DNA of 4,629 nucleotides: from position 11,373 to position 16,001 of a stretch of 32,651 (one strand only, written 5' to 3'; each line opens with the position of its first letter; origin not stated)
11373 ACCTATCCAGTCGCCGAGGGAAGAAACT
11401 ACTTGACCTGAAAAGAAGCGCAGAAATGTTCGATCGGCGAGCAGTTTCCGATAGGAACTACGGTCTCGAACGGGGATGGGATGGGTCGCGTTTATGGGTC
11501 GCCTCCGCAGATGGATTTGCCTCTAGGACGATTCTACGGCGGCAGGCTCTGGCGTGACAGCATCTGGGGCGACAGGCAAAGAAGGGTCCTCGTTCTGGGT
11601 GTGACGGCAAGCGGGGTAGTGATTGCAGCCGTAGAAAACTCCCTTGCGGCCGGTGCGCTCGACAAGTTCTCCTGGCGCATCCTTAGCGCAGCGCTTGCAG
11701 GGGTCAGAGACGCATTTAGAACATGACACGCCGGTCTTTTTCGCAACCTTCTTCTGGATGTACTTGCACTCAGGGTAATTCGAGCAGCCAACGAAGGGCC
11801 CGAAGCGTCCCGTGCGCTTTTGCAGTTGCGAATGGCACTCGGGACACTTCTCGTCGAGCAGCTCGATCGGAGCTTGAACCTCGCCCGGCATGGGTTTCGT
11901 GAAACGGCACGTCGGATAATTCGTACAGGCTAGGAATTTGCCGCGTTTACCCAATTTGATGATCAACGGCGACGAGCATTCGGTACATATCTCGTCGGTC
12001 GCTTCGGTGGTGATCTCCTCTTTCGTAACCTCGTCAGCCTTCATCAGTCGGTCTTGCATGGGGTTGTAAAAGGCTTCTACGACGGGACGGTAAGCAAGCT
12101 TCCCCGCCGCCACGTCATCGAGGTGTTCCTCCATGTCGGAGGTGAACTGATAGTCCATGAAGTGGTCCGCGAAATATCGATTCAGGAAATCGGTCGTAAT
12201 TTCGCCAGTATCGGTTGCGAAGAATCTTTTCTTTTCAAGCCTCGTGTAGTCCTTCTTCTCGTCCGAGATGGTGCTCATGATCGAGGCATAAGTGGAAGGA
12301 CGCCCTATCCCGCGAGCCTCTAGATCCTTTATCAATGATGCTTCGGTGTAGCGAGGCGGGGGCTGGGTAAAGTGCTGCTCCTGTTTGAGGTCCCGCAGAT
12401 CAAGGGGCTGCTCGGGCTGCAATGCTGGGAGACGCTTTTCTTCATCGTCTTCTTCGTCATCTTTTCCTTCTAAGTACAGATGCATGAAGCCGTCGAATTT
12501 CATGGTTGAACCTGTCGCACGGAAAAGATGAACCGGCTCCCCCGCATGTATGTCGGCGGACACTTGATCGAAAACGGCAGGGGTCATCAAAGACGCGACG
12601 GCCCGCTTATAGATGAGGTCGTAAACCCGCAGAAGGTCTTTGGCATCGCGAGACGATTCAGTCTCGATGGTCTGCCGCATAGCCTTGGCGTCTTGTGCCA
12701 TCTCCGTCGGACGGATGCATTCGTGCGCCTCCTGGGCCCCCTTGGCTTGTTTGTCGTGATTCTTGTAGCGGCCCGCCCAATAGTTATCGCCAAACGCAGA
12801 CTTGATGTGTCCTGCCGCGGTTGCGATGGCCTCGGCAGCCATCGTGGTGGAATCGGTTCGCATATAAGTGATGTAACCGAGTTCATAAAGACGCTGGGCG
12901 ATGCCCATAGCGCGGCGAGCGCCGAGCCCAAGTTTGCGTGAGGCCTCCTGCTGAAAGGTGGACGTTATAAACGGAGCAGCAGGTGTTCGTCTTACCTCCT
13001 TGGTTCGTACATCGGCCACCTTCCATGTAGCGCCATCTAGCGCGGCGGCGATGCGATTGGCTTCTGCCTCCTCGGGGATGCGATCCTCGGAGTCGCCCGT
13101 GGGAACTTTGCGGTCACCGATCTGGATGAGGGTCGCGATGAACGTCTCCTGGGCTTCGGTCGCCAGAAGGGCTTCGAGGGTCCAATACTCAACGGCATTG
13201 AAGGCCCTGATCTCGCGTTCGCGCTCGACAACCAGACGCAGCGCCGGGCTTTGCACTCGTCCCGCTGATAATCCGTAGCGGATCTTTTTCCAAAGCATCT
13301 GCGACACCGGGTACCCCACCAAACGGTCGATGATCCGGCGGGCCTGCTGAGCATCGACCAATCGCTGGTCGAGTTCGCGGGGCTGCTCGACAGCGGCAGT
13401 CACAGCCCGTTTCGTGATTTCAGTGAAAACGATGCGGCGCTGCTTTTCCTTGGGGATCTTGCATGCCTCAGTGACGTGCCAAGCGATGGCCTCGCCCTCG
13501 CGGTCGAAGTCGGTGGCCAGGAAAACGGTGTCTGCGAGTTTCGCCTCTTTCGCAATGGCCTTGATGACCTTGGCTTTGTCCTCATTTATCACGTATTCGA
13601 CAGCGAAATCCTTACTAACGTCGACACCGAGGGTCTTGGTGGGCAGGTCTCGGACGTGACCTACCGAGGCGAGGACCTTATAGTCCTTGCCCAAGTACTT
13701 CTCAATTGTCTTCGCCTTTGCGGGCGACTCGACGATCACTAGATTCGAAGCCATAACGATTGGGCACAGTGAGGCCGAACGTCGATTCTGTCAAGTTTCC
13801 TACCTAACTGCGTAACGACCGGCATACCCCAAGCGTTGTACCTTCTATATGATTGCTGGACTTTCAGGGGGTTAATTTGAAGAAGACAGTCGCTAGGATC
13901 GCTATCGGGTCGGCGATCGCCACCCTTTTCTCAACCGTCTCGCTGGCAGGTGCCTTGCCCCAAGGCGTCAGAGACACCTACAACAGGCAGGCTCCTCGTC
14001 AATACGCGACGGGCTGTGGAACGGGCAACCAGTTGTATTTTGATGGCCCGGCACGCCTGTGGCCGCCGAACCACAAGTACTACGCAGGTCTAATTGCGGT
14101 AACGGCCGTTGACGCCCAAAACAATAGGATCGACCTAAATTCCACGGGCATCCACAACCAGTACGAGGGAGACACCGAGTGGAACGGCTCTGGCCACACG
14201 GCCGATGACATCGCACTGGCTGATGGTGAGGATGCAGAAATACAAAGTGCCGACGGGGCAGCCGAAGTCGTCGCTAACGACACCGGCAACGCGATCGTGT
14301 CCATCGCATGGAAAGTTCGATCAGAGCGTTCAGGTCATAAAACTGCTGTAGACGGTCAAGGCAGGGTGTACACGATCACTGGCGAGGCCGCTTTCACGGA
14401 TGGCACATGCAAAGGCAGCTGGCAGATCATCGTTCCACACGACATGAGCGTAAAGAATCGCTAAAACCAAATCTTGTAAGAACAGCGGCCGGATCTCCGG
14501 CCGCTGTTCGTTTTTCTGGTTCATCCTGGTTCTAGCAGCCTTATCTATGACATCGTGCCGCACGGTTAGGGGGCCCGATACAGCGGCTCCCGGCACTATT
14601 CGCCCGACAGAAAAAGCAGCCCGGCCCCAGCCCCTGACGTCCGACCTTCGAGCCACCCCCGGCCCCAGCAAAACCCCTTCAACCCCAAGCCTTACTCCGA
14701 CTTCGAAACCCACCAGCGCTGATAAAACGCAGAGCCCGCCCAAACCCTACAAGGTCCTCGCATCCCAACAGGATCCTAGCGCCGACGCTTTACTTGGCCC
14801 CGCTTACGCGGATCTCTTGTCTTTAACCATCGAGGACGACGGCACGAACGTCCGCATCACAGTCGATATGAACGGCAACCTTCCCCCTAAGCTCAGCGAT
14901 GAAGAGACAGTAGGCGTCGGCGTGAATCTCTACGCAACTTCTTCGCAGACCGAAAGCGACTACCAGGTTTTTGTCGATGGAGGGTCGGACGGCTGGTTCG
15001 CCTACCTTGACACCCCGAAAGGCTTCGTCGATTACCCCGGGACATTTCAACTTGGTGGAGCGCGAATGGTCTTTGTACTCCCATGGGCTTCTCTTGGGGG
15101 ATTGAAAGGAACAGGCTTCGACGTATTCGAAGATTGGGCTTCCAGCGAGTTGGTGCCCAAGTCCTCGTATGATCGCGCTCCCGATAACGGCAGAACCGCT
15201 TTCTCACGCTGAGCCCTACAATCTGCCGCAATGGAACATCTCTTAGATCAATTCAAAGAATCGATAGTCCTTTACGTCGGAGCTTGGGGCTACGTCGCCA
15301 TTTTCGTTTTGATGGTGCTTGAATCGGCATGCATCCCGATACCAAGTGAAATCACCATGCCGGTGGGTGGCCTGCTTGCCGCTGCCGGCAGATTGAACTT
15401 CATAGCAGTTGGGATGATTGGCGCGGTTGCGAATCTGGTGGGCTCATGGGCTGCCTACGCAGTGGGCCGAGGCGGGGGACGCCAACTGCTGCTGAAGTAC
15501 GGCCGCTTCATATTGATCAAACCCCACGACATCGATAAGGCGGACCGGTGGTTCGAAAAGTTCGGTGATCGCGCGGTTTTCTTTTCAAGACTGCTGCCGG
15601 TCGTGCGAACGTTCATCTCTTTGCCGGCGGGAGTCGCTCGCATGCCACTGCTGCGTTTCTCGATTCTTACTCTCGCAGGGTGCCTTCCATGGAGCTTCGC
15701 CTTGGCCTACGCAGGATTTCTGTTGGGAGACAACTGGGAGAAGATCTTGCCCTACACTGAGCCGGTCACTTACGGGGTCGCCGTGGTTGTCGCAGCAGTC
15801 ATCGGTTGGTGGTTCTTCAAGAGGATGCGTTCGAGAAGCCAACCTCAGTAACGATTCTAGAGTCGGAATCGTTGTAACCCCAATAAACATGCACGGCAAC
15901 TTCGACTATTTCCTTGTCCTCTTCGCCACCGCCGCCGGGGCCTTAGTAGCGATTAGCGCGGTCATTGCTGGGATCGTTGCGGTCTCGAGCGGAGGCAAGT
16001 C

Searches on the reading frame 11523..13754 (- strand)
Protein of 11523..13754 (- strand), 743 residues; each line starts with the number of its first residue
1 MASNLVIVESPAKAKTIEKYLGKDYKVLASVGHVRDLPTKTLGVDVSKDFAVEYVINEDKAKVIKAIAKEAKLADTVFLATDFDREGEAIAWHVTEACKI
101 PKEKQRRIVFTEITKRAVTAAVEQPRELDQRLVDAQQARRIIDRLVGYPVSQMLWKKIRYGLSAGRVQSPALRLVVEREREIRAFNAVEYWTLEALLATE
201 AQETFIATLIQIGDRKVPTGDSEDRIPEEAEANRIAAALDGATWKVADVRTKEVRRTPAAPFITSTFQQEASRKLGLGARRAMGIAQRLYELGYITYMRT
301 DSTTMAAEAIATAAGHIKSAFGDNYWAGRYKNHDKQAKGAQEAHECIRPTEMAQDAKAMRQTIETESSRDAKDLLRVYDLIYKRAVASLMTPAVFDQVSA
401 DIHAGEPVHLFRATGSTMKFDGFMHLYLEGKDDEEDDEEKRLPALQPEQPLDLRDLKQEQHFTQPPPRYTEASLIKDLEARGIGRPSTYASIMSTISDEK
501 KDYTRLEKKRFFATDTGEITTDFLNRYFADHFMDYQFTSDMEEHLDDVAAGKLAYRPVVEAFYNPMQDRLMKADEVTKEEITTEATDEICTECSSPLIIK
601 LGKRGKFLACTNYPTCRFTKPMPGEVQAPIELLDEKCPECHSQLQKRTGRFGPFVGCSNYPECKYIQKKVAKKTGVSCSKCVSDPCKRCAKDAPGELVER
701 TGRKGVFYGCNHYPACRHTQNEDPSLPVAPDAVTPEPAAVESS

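Call 25: search_protein_families(library=pfam, proteins=[window:11523-13754:-], max_evalue=0.001)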
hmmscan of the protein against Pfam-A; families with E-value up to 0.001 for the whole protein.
window:11523-13754:- (743 aa): 4 families
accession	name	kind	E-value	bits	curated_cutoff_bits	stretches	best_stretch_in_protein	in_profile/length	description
PF01131.25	Topoisom_bac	-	2.7e-118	396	35.1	1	128-559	2-410/411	DNA topoisomerase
PF01396.24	Zn_ribbon_Top1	-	7.7e-38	128.4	32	3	634-668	1-35/39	Topoisomerase DNA binding C4 zinc finger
PF01751.28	Toprim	-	3e-23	82.2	23.1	1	5-113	2-96/96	Toprim domain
PF25164.1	CoiA_N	-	0.00025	20.9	26.3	0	574-603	2-33/50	Competence protein CoiA, N-terminal domain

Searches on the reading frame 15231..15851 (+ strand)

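Call 25: search_protein_families(library=pfam, proteins=[window:15231-15851:+], max_evalue=0.001)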
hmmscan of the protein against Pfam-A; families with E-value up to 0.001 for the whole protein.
window:15231-15851:+ (206 aa): 1 family
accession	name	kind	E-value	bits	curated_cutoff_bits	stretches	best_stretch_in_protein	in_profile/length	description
PF09335.16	VTT_dom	-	9.5e-26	91.1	33.9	1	45-162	3-121/123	VTT domain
